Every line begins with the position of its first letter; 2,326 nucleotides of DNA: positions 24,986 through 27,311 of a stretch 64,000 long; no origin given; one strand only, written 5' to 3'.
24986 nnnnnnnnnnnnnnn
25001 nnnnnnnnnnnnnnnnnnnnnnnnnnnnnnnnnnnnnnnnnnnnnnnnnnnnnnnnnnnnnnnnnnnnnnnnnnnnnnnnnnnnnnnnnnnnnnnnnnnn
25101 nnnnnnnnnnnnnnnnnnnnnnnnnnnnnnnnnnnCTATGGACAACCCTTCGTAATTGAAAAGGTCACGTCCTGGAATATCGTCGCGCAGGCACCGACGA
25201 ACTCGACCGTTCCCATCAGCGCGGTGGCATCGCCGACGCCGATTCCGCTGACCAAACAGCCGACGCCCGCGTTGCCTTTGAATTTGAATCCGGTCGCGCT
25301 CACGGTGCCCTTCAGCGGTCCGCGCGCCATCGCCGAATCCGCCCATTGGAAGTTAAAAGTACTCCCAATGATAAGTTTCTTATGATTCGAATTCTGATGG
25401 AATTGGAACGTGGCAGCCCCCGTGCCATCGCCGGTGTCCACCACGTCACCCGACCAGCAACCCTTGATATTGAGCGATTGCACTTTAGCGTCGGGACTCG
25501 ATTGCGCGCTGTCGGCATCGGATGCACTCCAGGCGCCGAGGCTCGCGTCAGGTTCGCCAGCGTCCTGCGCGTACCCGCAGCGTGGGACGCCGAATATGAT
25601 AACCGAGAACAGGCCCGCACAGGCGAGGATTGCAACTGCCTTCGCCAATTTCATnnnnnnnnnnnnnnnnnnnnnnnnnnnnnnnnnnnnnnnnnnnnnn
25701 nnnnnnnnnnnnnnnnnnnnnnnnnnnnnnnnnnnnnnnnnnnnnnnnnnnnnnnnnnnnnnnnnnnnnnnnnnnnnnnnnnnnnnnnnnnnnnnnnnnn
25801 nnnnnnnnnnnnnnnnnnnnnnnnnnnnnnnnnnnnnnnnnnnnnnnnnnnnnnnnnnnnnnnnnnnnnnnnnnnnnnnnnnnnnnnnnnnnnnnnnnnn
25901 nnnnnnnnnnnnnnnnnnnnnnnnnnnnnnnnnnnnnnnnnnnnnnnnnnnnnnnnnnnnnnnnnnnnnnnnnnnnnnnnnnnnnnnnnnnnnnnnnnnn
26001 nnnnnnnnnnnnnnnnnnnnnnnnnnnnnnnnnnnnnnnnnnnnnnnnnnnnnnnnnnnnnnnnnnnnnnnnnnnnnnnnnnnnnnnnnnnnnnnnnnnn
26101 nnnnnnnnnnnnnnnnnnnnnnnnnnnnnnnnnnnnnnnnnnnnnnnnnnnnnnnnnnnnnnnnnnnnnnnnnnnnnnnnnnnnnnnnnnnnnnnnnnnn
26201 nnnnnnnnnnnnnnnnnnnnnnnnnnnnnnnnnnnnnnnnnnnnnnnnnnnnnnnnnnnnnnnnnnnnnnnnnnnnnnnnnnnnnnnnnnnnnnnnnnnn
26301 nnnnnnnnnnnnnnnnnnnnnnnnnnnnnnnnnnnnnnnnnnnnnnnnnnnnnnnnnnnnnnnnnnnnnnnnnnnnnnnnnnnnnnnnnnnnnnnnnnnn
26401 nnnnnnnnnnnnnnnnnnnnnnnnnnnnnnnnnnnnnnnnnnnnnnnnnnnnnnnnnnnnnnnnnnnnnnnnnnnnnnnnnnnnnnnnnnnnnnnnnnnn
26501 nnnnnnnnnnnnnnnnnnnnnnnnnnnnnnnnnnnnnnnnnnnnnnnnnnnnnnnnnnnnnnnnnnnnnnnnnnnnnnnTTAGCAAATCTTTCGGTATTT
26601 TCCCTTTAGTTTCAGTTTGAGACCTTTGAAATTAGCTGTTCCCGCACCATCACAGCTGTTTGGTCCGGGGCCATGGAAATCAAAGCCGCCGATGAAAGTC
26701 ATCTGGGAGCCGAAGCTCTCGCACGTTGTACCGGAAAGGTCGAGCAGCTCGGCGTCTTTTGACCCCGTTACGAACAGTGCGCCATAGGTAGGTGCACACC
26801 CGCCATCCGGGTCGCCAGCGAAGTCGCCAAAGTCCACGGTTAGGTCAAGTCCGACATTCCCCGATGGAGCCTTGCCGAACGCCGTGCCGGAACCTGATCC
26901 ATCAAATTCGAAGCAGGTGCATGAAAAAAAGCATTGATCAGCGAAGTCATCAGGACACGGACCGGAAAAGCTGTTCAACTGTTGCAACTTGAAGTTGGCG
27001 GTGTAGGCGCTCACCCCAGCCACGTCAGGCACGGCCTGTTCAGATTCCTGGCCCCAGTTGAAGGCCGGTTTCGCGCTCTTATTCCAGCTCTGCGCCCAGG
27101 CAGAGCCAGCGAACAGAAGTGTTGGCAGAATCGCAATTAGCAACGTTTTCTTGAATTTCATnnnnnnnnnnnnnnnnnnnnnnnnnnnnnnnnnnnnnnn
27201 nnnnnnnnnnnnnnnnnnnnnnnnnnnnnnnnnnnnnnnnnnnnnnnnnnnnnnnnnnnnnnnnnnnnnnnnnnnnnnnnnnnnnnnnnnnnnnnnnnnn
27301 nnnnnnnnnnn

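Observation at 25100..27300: Low-GC block encoding three small secreted Cys-containing proteins, two of them clear paralogs of an unrecognised family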

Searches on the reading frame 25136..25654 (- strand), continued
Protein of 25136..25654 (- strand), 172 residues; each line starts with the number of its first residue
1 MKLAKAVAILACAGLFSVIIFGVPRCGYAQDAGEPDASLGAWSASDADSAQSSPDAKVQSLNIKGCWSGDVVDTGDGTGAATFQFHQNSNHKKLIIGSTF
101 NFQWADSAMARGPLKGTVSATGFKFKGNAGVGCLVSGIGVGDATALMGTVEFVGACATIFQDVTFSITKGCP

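Call 63: fold_search(model_id=the predicted structure, library=pdb)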
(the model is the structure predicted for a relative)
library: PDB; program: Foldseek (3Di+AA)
matches with E <= 10: 1031; with E <= 0.001: 3
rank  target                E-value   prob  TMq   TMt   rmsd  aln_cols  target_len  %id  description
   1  6ohh_B                8.3e-04  1.00  0.52  0.67   3.2       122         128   15  Structure of EF1p2_mFAP2b bound to DFHBI (released 2020-04-08)
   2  6ohh_A                9.1e-04  1.00  0.52  0.68   3.1       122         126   15  Structure of EF1p2_mFAP2b bound to DFHBI (released 2020-04-08)
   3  8ah9                  9.6e-04  1.00  0.51  0.74   2.8       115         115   10  De novo retro-aldolase RAbetaB-16.1 (released 2023-08-16)
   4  6czj_B                1.7e-03  1.00  0.49  0.74   2.6       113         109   17  Structure of a redesigned beta barrel, b10 (released 2018-09-19)
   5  6czi_A                2.6e-03  1.00  0.47  0.70   3.0       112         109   15  Structure of a redesigned beta barrel, mFAP1, bound to DFHBI (released 2018-09-19)
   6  9hac_A                3.0e-03  1.00  0.43  0.56   4.0       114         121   17  De novo designed BBF-14 beta barrel with computationally designed BBF-14_b4 binder (released 2024-12-18)
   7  6czg_A                3.9e-03  1.00  0.48  0.69   3.2       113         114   13  Structure of a redesigned beta barrel, b11L5F_LGL (released 2018-09-19)
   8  1jju_A                7.1e-03  1.00  0.51  0.19   3.1       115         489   13  Structure of a Quinohemoprotein Amine Dehydrogenase with a Unique Redox Cofactor and Highly Unusual Crosslinking (released 2001-12-12)
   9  2lfu_MODEL_1_A        1.8e-02  1.00  0.42  0.44   4.5       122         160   17  The structure of a N. meningitides protein targeted for vaccine development (released 2011-10-19)
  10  1jmx_A                3.0e-02  1.00  0.50  0.19   3.2       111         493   11  crystal structure of a quinohemoprotein amine dehydrogenase from pseudomonas putida (released 2002-01-16)
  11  7sfn_B                3.4e-02  0.99  0.36  0.39  10.3       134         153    8  Crystal structure of OlmO, a spirocyclase involved in the biosynthesis of oligomycin (released 2022-08-17)
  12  1iiu                  3.4e-02  0.96  0.32  0.32   7.7       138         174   13  Chicken plasma retinol-binding protein (RBP) (released 2002-01-16)
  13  3szi_A                4.1e-02  1.00  0.39  0.52   5.2       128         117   14  Structure of apo shwanavidin (P21 form) (released 2012-04-25)
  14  3szh_B                4.3e-02  0.99  0.36  0.49   5.2       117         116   15  Crystal structure of apo shwanavidin (P1 form) (released 2012-04-11)
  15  3szh_F                5.3e-02  0.99  0.34  0.47   5.6       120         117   15  Crystal structure of apo shwanavidin (P1 form) (released 2012-04-11)
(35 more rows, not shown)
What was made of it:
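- Closest known: Calycin/lipocalin-like barrels. Same: Foldseek lists RBP, ApoM, ApoD, nitrobindin and Rv2717c with probability 0.8-1.0 but TM 0.3-0.45 (call 63).
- Foldseek TM 0.67-0.74 (target-normalised) to designed mFAP/b10 barrels, followed by shwanavidin, lipocalins and nitrobindin (call 63). All 50 Foldseek hits listed, including the 3 with E <= 0.001, are soluble proteins (call 63).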

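Call 70: search_protein_families(library=pfam, alignment_id=A6, max_evalue=1)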
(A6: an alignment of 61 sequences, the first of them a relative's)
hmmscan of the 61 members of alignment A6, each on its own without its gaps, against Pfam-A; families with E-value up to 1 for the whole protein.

A. member 1, P0002 (172 aa): 0 families

B. families by the number of members that match (of 61 scanned): 17 families
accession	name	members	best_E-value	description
PF12147.14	Methyltransf_20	1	0.0029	Putative methyltransferase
PF01016.24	Ribosomal_L27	1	0.028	Ribosomal L27 protein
PF13944.12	Calycin_like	1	0.04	Calycin-like beta-barrel domain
PF12073.14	DUF3553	1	0.095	Protein of unknown function (DUF3553)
PF01701.23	PSI_PsaJ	1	0.12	Photosystem I reaction centre subunit IX / PsaJ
PF08327.17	AHSA1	1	0.14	Activator of Hsp90 ATPase homolog 1-like protein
PF02137.24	A_deamin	1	0.16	Adenosine-deaminase (editase) domain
PF22648.2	SET7_N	1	0.16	Histone H3 K4-specific methyltransferase SET7 N-terminal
PF19488.4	DUF6024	1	0.19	Family of unknown function (DUF6024)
PF11836.14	Phage_TAC_11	1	0.21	Phage tail tube protein, GTA-gp10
PF12114.14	Period_C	1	0.21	Period circadian-like, C-terminal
PF17974.7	GalBD_like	1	0.22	Galactose-binding domain-like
PF17609.7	HCMV_UL124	1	0.22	Family of unknown function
PF23627.1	LisH_WDR26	1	0.23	WDR26 Lis-homology motif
PF02036.22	SCP2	1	0.23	SCP-2 sterol transfer family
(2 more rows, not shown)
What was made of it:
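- On Lipocalin (calycin superfamily): Among 61 diverse members there was a single chance-level Calycin_like hit at E 0.04 (call 70).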

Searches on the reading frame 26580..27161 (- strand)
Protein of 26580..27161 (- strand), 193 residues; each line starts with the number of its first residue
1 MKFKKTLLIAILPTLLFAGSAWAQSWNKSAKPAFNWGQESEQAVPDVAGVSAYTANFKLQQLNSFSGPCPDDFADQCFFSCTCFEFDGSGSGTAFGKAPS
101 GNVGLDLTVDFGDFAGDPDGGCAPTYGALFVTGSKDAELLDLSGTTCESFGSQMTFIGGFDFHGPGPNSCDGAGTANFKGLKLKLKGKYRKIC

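Call 5: search_protein_families(library=pfam, proteins=[window:26580-27161:-], max_evalue=10)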
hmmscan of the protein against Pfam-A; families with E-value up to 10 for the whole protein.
window:26580-27161:- (193 aa): 0 families

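Call 8: search_protein_families(library=ncbifam, proteins=[window:26580-27161:-], max_evalue=10)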
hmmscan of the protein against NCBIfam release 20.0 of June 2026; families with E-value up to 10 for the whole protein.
window:26580-27161:- (193 aa): 0 families

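Call 10: find_homologous_proteins(query=window:26580-27161:-, max_evalue=0.01)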
Query window:26580-27161:- (193 aa): 4 proteins with E <= 0.01 among 182 candidates.
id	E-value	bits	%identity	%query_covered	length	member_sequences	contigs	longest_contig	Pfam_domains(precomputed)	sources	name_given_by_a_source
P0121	2.5e-127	440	100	100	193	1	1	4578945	-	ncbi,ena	-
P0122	4.5e-72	260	61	100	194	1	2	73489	-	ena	-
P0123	5.9e-68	247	62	99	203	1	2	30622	-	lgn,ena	-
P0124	5.9e-64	233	60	99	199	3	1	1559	-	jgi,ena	-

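Call 13: find_encoding_contigs(protein=P0122, flank=6000, max_places=3)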
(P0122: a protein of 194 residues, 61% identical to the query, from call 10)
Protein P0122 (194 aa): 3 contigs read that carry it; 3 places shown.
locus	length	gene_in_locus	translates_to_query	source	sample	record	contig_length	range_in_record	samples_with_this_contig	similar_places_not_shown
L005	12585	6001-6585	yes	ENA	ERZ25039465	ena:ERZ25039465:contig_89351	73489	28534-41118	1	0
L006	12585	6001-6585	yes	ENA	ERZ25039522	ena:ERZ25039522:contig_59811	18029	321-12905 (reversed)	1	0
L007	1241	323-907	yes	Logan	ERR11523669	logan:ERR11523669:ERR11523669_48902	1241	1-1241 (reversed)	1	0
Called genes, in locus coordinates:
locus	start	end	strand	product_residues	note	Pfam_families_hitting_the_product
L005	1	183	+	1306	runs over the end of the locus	PF05170:AsmA, PF05359:DUF748, PF13116:YhdP, PF05359:DUF748, PF00691:OmpA (faint)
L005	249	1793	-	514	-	PF00135:COesterase, PF20434:BD-FAE, PF07859:Abhydrolase_3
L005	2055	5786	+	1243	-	PF00989:PAS (weak), PF00989:PAS, PF13426:PAS_9, PF00989:PAS, PF13426:PAS_9, PF00512:HisKA, PF02518:HATPase_c, PF00072:Response_reg, +4 more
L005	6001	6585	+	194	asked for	-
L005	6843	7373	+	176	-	-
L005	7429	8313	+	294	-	PF10340:Say1_Mug180, PF20434:BD-FAE, PF07859:Abhydrolase_3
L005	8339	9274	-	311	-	PF00106:adh_short, PF08659:KR (weak), PF13561:adh_short_C2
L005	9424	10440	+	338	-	PF03446:NAD_binding_2, PF00393:6PGD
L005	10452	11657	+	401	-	PF00479:G6PD_N, PF02781:G6PD_C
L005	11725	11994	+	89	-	PF02781:G6PD_C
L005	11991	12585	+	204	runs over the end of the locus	PF01116:F_bP_aldolase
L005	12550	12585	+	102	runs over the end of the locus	PF01116:F_bP_aldolase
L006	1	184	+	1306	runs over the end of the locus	PF05170:AsmA, PF05359:DUF748, PF13116:YhdP, PF05359:DUF748, PF00691:OmpA (faint)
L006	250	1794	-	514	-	PF00135:COesterase, PF20434:BD-FAE, PF07859:Abhydrolase_3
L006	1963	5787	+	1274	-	PF00989:PAS (weak), PF00989:PAS, PF13426:PAS_9, PF00989:PAS, PF13426:PAS_9, PF00512:HisKA, PF02518:HATPase_c, PF00072:Response_reg, +4 more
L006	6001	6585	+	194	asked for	-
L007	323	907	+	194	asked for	-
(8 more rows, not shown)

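Call 37: find_homologous_proteins(query=A4, max_evalue=0.01)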
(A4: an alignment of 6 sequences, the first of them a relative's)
Query A4 (6 sequences) (193 aa, profile of the alignment): 17 proteins with E <= 0.01 among 8000 candidates.
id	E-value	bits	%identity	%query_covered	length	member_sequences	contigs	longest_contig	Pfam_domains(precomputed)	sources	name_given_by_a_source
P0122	1.2e-89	317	61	100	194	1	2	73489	-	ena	-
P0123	5.4e-89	315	62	99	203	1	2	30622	-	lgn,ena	-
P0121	5.4e-88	312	100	100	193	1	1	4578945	-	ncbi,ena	-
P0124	1.5e-86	307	60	99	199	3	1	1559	-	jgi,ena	-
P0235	1.3e-63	232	28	77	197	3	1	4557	-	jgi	-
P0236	5.2e-35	139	30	82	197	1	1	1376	-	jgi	jgi:hypothetical protein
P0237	6.1e-35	139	29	82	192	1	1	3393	-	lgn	-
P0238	1.1e-32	132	33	82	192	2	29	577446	-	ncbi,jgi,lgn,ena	jgi:hypothetical protein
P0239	1.3e-29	122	42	88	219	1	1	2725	-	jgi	jgi:hypothetical protein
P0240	4.8e-29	120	26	81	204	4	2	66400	-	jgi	jgi:hypothetical protein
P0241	3.3e-28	117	35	98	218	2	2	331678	-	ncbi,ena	-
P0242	1.5e-27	115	29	97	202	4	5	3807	-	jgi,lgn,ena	jgi:hypothetical protein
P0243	3.4e-25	107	31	76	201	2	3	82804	-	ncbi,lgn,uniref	ncbi:hypothetical protein [Candidatus Binatus sp.]|uniref:hypothetical protein n=1 Tax=Candidatus Bi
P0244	3.6e-25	107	31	96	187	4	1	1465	-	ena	-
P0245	4.3e-15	74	37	33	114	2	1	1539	-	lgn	-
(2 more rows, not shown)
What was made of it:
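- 26580..27161 (-): Gene C (193 aa): an unrelated 8-Cys secreted protein, family of 17 known members. Homolog searches (calls 10, 37).
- Lineage restriction (C): 17 proteins in total (call 37).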

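Call 41: search_solved_structures(query=A5, max_evalue=10)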
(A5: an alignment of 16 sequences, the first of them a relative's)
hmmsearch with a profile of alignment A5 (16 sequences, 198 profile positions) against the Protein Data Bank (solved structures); distinct sequences matched with E-value up to 10: 3.
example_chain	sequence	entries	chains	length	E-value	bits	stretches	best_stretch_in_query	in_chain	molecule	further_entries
4urr_A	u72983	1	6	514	0.2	14.9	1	63-183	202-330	BIFUNCTIONAL TAIL PROTEIN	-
2vbe_A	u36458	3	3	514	0.63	13.3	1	63-183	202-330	TAILSPIKE-PROTEIN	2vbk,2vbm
7sg7_A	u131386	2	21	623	0.63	13.3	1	63-183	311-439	Gene 14 protein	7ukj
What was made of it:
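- On AOC-barrel / dirigent / DUF3224 (for C): The profile search against PDB sequences gave only chance hits at E >= 0.2 (call 41).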

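Call 44: predict_structure(alignment_id=A5)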
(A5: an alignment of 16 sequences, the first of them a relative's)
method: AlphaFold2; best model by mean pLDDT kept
length: 193 residues; sequences in the alignment: 16
mean_pLDDT: 71.0   pTM: 0.65
mean pLDDT of the five models: 71.0, 67.8, 67.1, 64.4, 62.3
residues with pLDDT >= 90: 43; 70-90: 72; 50-70: 30; < 50: 48
segments of 3 or more residues with pLDDT < 50: 1-46
pLDDT, mean of each block of 10 residues (from residue 1): 42 44 39 39 52 88 90 77 91 63 89 65 88 73 84 84 71 86 87 65
secondary structure, 60 per line:
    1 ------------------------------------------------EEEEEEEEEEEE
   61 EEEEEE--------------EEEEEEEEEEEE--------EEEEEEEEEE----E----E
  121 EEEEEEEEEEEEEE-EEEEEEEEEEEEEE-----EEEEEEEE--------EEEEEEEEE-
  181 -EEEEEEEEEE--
elements in order: E49-66 E81-92 E101-110 E120-134 E136-149 E155-162 E171-179 E182-191
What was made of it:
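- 26580..27161 (-): The AF2 model has 8 strands (call 44).
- Closest known: AOC-barrel / dirigent / DUF3224-like proteins. Different: The model is only of moderate confidence (call 44).
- The C model has only moderate confidence (mean pLDDT 71, from 16 sequences; call 44). The model is of moderate confidence (call 44).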

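Call 59: search_protein_families(library=padloc, proteins=[window:26580-27161:-], max_evalue=10)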
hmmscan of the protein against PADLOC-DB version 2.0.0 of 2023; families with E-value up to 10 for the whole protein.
window:26580-27161:- (193 aa): 0 families

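Call 60: search_protein_families(library=phrogs, proteins=[window:26580-27161:-], max_evalue=1)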
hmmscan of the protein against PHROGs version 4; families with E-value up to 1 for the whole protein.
window:26580-27161:- (193 aa): 0 families

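Call 71: find_encoding_contigs(protein=P0241, flank=5000, max_places=2)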
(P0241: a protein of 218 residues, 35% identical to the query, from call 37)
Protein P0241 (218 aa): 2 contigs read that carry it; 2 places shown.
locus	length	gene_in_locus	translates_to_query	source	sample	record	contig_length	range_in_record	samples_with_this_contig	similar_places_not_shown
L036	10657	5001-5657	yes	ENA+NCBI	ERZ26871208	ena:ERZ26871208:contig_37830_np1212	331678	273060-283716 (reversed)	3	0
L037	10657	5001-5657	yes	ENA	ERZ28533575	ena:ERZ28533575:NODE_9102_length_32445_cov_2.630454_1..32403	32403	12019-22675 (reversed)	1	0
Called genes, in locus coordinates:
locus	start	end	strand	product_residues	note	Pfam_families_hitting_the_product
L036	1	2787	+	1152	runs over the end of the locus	PF15902:Sortilin-Vps10 (faint)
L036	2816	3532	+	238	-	PF02586:SRAP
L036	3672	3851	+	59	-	PF11154:DUF2934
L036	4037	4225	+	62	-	-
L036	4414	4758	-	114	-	-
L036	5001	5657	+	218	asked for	-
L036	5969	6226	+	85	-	PF04964:Flp_Fap (weak)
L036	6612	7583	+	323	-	-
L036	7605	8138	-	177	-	-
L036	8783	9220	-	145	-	-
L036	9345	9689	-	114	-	-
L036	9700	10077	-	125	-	-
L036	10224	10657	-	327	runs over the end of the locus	PF13400:Tad (weak)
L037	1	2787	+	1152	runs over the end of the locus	PF15902:Sortilin-Vps10 (faint)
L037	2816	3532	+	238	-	PF02586:SRAP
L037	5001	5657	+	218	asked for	-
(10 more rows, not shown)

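Call 72: find_encoding_contigs(protein=P0238, flank=5000, max_places=2)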
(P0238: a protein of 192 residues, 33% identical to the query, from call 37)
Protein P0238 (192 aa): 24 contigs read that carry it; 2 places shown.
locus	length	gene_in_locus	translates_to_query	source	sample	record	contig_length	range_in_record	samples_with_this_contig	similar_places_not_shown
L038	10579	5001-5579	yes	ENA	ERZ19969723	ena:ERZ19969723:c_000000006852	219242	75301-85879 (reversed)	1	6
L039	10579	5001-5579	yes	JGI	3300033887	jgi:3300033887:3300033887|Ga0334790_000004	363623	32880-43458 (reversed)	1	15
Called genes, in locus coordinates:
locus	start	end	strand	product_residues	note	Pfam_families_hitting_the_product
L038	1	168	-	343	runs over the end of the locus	PF00850:Hist_deacetyl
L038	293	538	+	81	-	PF02416:TatA_B_E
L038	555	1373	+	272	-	PF00902:TatC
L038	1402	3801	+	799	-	PF09137:Glucodextran_N, PF00723:Glyco_hydro_15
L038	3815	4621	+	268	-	PF03372:Exo_endo_phos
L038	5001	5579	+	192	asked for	-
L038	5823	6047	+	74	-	-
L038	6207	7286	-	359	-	PF01758:SBF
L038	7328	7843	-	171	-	PF01451:LMWPc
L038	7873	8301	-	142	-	PF01022:HTH_5 (weak), PF12840:HTH_20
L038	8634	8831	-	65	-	PF16256:DUF4911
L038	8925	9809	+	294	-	PF01656:CbiA, PF02374:ArsA_ATPase, PF10609:ParA (faint)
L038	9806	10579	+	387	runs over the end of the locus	PF01656:CbiA (weak), PF02374:ArsA_ATPase, PF10609:ParA (faint)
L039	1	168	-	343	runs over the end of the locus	PF00850:Hist_deacetyl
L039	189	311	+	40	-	-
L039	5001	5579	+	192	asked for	-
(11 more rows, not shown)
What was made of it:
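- C-family members occur alone at other loci (calls 71, 72).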
